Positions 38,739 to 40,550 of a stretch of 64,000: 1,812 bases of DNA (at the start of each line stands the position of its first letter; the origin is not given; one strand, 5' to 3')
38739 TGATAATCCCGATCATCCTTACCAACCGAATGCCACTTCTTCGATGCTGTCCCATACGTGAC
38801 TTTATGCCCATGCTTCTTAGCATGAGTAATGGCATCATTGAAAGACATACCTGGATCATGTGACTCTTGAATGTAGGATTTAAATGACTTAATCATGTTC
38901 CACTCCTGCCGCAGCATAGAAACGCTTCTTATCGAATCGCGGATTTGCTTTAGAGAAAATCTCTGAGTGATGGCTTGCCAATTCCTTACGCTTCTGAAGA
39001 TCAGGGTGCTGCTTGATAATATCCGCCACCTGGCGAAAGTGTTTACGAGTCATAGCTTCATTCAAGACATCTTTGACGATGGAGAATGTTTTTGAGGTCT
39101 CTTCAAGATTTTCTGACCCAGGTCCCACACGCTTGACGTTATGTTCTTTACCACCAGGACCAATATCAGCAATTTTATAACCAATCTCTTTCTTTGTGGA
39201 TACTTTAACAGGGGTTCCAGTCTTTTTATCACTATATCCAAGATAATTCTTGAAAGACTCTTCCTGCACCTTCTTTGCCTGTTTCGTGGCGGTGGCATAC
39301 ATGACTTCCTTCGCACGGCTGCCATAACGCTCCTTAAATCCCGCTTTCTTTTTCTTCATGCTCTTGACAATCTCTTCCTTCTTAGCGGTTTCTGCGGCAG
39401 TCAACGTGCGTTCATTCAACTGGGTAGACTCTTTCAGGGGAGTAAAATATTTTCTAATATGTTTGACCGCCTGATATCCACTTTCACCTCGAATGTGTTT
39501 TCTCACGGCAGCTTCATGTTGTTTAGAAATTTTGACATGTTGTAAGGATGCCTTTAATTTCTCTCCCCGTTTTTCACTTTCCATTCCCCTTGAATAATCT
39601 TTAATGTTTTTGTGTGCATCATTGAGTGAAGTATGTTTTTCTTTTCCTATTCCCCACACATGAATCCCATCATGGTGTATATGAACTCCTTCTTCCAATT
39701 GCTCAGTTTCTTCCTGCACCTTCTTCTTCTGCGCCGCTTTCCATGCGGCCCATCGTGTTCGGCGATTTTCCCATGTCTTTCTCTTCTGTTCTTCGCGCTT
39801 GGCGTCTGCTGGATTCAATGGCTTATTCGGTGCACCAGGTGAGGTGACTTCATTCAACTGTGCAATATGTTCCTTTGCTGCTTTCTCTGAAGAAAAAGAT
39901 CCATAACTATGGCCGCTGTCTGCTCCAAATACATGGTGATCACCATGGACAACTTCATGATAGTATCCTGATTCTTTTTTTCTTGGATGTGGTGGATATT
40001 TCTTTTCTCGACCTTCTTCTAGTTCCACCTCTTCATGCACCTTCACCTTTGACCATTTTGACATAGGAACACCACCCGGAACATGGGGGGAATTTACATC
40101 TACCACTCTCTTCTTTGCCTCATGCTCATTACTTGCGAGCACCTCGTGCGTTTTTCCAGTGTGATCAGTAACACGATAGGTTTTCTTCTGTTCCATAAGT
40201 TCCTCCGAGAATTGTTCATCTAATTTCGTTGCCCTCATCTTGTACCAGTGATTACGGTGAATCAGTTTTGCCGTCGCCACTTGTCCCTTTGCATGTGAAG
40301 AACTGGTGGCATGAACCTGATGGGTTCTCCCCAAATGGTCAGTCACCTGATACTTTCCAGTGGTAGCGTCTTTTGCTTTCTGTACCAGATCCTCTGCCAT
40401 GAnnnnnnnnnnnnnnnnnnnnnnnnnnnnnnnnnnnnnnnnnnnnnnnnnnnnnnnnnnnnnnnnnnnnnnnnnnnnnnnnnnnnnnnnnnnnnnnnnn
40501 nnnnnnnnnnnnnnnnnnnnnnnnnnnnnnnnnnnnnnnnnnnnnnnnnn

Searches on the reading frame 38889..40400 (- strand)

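Call 15: search_protein_families(library=phrogs, proteins=[window:38889-40400:-], max_evalue=0.00001)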
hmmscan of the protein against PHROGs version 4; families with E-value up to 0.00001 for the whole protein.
window:38889-40400:- (503 aa): 1 family
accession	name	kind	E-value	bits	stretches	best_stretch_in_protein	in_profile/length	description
phrog_12788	-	unknown function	1.3e-09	39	1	340-422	7-92/219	-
